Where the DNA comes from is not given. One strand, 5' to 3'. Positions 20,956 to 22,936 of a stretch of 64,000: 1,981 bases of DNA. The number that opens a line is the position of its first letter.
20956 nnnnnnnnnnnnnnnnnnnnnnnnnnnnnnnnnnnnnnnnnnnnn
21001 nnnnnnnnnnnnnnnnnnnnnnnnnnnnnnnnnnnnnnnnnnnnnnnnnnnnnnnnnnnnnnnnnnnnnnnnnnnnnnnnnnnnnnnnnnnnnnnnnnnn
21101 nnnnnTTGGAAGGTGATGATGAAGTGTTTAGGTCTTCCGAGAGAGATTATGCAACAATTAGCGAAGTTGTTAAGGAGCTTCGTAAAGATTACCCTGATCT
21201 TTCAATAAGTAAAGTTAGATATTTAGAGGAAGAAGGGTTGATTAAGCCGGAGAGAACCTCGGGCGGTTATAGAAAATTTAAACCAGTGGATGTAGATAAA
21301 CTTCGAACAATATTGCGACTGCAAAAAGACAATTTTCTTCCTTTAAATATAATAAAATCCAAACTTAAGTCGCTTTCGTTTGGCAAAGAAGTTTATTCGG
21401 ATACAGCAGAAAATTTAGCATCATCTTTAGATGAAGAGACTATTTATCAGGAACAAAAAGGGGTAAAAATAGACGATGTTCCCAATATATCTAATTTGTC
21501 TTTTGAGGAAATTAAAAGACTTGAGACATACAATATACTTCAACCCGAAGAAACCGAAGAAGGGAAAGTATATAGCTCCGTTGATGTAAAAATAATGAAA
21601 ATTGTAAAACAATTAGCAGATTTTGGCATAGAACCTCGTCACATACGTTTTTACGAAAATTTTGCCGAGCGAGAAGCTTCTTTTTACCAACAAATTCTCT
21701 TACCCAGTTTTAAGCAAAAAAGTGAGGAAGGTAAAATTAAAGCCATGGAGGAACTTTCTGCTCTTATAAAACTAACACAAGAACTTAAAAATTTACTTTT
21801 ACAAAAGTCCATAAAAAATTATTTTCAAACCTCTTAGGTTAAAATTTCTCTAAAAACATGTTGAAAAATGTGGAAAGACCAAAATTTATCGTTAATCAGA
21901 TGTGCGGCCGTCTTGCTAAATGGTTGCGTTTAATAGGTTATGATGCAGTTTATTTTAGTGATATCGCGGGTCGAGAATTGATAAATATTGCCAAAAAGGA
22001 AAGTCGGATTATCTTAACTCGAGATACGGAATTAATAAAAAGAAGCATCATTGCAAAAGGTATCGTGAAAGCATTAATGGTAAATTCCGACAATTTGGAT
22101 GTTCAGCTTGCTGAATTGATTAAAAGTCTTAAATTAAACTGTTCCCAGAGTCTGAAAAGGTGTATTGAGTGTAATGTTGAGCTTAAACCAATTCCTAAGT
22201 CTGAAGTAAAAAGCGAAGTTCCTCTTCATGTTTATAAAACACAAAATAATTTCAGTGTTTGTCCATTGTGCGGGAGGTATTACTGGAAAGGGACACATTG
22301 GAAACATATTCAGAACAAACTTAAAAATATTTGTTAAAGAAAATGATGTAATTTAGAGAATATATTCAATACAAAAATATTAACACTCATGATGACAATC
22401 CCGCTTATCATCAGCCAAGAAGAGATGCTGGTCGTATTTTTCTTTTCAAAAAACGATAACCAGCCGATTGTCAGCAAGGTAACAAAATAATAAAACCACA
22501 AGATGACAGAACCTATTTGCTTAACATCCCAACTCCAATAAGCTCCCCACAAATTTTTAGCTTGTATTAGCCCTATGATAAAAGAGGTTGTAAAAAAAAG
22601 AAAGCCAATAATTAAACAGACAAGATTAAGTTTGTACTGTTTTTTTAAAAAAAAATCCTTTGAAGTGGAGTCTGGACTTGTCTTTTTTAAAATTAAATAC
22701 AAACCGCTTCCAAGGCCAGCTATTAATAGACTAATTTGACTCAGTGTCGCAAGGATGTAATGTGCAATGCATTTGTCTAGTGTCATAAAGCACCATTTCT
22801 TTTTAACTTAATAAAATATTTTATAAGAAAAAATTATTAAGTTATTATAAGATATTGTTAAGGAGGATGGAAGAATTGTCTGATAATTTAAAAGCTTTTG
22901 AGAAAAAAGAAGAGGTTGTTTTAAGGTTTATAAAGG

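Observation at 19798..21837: Five-gene operon: three unknown small proteins, a zinc-ribbon FHA protein and an FtsR-like MerR regulator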

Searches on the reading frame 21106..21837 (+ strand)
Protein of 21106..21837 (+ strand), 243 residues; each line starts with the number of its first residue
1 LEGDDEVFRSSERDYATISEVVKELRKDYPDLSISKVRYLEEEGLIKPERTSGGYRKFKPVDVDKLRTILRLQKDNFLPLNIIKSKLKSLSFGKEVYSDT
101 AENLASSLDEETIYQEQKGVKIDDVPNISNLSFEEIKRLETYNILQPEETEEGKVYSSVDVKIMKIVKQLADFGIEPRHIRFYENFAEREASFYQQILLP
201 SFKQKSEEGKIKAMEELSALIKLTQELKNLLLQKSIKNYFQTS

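Call 4: search_protein_families(library=pfam, proteins=[window:21106-21837:+], max_evalue=0.1)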
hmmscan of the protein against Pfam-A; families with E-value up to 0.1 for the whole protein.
window:21106-21837:+ (243 aa): 5 families
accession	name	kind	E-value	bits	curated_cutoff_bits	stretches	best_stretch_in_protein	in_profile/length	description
PF13411.12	MerR_1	-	3.1e-17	62.9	21.6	2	32-88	12-67/69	MerR HTH family regulatory protein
PF00376.29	MerR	-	1.4e-10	41.2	28.2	1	18-58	2-38/38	MerR family regulatory protein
PF13591.12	MerR_2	-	4.5e-07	30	29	1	32-75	12-54/84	MerR HTH family regulatory protein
PF01475.25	FUR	-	0.0035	17.9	23.1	1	6-59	15-72/121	Ferric uptake regulator family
PF01978.25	TrmB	-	0.0067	16.7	25.6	0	5-27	26-48/68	Sugar-specific transcriptional regulator TrmB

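Call 10: find_related_loci(query=window:21124-21837:+, collection=genome_contigs, flank=6000)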
Query window:21124-21837:+ (237 aa) in genome_contigs; peptide patterns used: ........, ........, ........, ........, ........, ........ (x = any residue, [..] = any of these).
427 stretches matched a pattern; 1 encode a relative of the query (tblastn E <= 1e-3); 1 distinct loci.
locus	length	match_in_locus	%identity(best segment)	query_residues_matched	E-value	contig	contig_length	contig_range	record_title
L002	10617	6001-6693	76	1-237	6e-117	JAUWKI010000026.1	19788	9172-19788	MAG: Actinomycetes bacterium isolate CSMAG_2342 CSMAG_2342_k127_9488165_length_19788_cov_493.3025, whole genome shotgun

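Call 13: search_solved_structures(query=window:21124-21837:+, max_evalue=0.01, show_alignments=2)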
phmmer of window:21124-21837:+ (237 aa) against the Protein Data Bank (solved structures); distinct sequences matched with E-value up to 0.01: 8.
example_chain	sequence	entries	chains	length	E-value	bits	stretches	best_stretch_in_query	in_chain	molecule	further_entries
4r4e_B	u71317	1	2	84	3.9e-05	26.9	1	24-68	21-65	HTH-type transcriptional regulator GlnR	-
5ydc_A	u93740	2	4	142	4.8e-05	26.6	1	146-210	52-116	Uncharacterized HTH-type transcriptional regulator Rv1828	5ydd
4ua1_A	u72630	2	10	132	0.00043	23.5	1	29-78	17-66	Regulatory protein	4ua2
7tea_B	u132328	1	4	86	0.00084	22.5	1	23-71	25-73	Glutamine synthetase repressor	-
7tec_A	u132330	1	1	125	0.001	22.2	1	24-72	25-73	HTH-type transcriptional regulator GlnR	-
4r24_B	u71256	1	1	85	0.0015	21.7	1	20-64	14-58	HTH-type transcriptional regulator TnrA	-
4r22_B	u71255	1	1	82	0.0016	21.6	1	20-64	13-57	HTH-type transcriptional regulator TnrA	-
3qao_A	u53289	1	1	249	0.0097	19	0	17-98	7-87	MerR-like transcriptional regulator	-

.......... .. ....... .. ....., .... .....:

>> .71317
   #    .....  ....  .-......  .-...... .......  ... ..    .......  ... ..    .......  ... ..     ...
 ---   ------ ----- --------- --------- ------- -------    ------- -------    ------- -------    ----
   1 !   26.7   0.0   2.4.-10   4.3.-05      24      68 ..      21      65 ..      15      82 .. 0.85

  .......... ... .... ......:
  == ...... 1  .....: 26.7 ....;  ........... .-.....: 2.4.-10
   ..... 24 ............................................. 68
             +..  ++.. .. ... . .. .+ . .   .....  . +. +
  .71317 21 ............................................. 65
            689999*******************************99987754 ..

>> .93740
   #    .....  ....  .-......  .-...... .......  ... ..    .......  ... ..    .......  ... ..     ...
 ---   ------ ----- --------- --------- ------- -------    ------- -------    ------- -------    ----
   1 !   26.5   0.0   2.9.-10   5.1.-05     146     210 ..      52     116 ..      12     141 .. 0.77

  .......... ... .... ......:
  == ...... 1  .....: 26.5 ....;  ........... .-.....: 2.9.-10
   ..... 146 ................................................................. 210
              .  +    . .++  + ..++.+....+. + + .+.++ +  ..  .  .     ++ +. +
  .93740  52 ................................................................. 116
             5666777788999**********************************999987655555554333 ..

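Call 40: search_protein_families(library=ncbifam, proteins=[window:21124-21837:+], max_evalue=0.01)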
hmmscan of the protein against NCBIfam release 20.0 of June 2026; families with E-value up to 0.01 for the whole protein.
window:21124-21837:+ (237 aa): 13 families
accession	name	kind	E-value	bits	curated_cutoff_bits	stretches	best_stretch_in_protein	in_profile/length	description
NF050798.1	TF_FtsR_Actino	equivalog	2.9e-58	197.6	150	1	11-230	2-222/223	transcriptional regulator FtsR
NF053740.1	TransRegTnrAGPos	equivalog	5e-12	45.9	140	2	23-71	21-69/108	hypothetical protein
NF047375.1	HeatShock_HspR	equivalog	4.6e-11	42.6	105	1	31-82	20-71/92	heat shock protein transcriptional repressor HspR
TIGR02044.1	CueR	equivalog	4.6e-08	33.2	147.4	1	24-71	10-58/127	Cu(I)-responsive transcriptional regulator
NF052513.1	TransRegCarH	equivalog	1.6e-07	30.9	400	1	37-95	30-88/274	HTH-type transcriptional repressor CarH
TIGR02047.1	CadR-PbrR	equivalog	1.5e-06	28.3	151.45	1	25-70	11-57/127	Cd(II)/Pb(II)-responsive transcriptional regulator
NF011617.0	PRK15043.1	equivalog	3.7e-06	26.4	417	1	35-82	25-71/243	HTH-type transcriptional regulator MlrA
TIGR02051.1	MerR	equivalog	4.1e-06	27.1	150.85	1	26-78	11-63/124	mercury resistance transcriptional regulator MerR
NF047377.1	heat_HspR_dupli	exception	4.8e-06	26.2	300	1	30-69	21-60/214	heat shock protein transcriptional repressor HspR, fused homodimer type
TIGR02043.1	ZntR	equivalog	8.9e-06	25.9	167.95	1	26-81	13-68/131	Zn(2+)-responsive transcriptional regulator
NF007069.0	PRK09514.1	equivalog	3.1e-05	24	143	1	25-79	12-66/141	Zn(2+)-responsive transcriptional regulator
NF041849.1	trans_regNmlR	equivalog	0.0018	18.3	175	0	24-63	10-50/117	stress response transcriptional regulator NmlR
TIGR01950.1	SoxR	equivalog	0.003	17.3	116.9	1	27-103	14-89/142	redox-sensitive transcriptional activator SoxR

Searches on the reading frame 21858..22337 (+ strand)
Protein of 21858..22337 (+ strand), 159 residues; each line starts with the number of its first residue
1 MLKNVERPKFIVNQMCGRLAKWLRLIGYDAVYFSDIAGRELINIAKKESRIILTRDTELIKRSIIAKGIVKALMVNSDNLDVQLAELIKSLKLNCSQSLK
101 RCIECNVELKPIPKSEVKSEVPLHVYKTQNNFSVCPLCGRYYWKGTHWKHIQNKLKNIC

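Call 4: search_protein_families(library=pfam, proteins=[window:21858-22337:+], max_evalue=0.1)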
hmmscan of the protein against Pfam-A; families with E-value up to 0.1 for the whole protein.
window:21858-22337:+ (159 aa): 2 families
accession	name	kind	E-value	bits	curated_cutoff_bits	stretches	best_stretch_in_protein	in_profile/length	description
PF01927.22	Mut7-C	-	3.6e-46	157.3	23.3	1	8-154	1-145/146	Mut7-C RNAse domain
PF18480.7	DUF5615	-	0.00022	21.5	23.8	1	17-95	11-95/110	Domain of unknown function (DUF5615)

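Call 40: search_protein_families(library=ncbifam, proteins=[window:21858-22337:+], max_evalue=0.01)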
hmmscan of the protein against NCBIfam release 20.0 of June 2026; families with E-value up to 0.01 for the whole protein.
window:21858-22337:+ (159 aa): 0 families

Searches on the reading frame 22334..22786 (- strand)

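Call 40: search_protein_families(library=ncbifam, proteins=[window:22334-22786:-], max_evalue=0.01)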
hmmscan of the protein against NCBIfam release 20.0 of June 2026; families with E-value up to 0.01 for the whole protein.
window:22334-22786:- (150 aa): 2 families
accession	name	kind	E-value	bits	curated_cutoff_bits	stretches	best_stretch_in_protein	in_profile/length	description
TIGR03144.1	cytochr_II_ccsB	equivalog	9.1e-13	48.5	187.6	1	9-145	96-246/252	c-type cytochrome biogenesis protein CcsB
TIGR01191.1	ccmC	subfamily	1.6e-08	34.7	186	1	57-147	52-140/184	heme ABC transporter permease CcmC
